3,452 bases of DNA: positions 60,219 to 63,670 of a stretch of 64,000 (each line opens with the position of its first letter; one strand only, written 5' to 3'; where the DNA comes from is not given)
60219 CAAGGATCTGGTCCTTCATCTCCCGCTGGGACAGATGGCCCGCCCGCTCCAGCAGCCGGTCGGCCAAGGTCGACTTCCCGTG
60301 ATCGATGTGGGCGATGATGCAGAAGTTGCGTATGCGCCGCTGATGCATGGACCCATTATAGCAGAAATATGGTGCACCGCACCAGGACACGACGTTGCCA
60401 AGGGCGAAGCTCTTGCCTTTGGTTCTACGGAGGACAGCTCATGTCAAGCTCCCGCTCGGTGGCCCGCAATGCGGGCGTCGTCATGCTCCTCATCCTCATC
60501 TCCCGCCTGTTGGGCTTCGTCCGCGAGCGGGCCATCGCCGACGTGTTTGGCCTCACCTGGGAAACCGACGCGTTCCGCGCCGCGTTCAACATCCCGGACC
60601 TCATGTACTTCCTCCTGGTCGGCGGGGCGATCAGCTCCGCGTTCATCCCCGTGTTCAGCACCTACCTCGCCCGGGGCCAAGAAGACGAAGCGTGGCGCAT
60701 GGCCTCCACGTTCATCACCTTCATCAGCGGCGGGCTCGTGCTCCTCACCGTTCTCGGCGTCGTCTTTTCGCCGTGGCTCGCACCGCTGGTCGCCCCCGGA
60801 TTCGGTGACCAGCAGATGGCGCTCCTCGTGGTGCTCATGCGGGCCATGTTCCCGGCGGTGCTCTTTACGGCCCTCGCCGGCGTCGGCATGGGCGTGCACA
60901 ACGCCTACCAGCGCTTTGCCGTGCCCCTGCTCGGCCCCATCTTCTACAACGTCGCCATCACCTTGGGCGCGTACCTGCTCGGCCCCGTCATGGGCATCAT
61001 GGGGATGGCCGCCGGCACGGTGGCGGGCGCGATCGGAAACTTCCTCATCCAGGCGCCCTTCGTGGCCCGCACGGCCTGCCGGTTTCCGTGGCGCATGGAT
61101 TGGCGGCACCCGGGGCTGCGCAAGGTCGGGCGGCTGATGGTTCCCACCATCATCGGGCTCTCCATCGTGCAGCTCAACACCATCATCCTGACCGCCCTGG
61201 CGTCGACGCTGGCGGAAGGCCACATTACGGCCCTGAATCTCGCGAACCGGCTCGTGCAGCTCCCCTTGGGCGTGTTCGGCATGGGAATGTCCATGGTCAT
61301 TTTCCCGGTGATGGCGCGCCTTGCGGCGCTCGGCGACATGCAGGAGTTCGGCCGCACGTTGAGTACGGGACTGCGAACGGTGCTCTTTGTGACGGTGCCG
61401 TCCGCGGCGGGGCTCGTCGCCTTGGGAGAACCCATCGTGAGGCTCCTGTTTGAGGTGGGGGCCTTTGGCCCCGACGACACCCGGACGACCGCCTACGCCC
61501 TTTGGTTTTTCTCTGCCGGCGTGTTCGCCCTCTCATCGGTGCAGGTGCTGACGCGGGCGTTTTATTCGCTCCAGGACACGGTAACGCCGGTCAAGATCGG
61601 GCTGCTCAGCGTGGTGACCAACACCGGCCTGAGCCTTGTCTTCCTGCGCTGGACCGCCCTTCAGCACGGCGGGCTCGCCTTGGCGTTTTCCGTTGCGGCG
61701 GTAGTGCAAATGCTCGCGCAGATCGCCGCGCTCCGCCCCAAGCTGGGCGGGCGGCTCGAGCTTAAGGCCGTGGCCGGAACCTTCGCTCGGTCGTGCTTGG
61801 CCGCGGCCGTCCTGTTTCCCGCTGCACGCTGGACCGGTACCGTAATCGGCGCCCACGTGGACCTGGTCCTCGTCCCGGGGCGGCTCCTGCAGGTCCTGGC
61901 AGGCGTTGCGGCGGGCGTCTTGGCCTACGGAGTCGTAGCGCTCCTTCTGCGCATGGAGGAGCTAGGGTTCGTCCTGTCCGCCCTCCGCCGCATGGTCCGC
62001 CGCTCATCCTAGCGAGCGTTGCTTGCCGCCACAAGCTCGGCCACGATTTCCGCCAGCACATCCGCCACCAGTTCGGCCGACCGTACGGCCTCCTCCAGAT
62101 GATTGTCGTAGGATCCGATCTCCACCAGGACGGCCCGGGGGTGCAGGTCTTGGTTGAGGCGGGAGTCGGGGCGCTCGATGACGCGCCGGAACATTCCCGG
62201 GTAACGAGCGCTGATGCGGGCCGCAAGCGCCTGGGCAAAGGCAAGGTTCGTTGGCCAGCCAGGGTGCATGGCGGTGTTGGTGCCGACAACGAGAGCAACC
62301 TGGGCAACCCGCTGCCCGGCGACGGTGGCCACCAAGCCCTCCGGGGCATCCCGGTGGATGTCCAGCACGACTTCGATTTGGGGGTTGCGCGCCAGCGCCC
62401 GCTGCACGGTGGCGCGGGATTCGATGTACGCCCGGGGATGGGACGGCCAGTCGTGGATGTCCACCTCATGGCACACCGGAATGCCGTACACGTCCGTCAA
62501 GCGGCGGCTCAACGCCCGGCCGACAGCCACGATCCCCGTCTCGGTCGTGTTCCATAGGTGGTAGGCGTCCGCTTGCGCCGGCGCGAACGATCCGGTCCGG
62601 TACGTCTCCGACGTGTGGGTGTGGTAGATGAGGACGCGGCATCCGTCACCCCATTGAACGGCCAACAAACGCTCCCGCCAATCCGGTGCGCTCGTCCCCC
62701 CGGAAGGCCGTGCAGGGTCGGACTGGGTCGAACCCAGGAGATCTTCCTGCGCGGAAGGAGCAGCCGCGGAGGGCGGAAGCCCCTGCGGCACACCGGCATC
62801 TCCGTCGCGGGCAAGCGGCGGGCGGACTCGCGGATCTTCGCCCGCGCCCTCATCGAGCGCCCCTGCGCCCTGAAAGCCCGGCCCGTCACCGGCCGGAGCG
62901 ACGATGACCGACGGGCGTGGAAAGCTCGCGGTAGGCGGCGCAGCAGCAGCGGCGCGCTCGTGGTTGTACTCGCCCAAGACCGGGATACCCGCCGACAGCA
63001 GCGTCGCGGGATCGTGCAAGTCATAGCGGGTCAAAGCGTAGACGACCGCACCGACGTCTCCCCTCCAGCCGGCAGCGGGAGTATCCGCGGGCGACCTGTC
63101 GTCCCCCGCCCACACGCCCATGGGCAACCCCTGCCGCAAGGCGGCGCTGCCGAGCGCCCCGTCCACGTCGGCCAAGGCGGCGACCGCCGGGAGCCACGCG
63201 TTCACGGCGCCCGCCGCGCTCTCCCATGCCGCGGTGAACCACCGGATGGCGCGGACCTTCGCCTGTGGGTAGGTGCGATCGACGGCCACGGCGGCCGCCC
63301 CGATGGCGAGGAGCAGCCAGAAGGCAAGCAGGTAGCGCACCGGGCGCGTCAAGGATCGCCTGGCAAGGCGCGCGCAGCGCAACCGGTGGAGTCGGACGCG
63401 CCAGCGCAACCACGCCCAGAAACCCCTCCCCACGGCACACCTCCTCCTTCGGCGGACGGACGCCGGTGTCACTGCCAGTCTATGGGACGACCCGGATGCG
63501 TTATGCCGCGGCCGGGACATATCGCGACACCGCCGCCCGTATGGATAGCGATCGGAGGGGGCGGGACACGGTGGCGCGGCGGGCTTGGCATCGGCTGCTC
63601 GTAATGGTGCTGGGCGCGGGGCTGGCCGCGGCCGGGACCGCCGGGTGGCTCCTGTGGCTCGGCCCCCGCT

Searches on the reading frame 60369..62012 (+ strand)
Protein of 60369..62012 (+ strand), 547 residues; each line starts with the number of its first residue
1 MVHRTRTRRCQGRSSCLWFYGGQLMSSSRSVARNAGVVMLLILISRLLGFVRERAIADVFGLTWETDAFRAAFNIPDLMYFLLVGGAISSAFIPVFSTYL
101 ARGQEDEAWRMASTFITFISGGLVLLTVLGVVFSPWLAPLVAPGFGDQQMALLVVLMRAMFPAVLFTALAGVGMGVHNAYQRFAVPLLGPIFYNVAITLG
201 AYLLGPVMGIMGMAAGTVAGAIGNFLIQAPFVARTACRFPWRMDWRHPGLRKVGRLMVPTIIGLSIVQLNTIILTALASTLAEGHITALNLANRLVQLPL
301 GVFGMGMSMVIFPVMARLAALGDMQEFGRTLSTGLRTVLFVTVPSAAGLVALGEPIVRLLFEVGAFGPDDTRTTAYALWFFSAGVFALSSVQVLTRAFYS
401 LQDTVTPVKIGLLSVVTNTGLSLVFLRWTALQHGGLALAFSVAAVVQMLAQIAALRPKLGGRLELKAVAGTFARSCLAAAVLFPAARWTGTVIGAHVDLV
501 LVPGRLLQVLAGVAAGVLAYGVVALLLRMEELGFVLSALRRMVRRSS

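Call 31: search_protein_families(library=pfam, proteins=[window:60369-62012:+], max_evalue=0.001)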
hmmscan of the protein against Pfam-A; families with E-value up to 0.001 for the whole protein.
window:60369-62012:+ (547 aa): 2 families
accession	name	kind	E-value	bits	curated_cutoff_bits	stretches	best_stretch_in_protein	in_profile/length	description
PF03023.19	MurJ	-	2.5e-105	353.1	27.4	1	56-491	1-432/451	Lipid II flippase MurJ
PF01554.23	MatE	-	1e-06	29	24.9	1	259-422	1-159/161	MatE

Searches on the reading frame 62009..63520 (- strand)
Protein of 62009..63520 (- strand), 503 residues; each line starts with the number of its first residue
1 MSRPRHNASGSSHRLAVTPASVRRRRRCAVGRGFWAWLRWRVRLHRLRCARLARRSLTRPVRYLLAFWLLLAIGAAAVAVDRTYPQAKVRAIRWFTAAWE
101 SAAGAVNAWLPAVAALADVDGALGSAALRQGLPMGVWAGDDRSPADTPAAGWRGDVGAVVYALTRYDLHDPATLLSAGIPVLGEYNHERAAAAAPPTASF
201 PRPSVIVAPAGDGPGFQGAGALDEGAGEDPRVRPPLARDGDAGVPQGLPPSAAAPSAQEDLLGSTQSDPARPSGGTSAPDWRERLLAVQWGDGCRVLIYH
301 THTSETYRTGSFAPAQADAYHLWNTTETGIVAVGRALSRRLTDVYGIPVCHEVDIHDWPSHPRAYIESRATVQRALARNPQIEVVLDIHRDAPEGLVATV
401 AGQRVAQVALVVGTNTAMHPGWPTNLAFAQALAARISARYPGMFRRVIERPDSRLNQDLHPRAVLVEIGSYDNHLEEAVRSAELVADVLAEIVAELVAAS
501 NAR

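Call 31: search_protein_families(library=pfam, proteins=[window:62009-63520:-], max_evalue=0.001)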
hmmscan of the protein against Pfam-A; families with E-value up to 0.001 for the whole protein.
window:62009-63520:- (503 aa): 1 family
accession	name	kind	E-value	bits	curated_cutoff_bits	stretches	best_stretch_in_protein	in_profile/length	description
PF07454.18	SpoIIP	-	6.8e-56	190.2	24.4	1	292-490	79-269/269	Stage II sporulation protein P (SpoIIP)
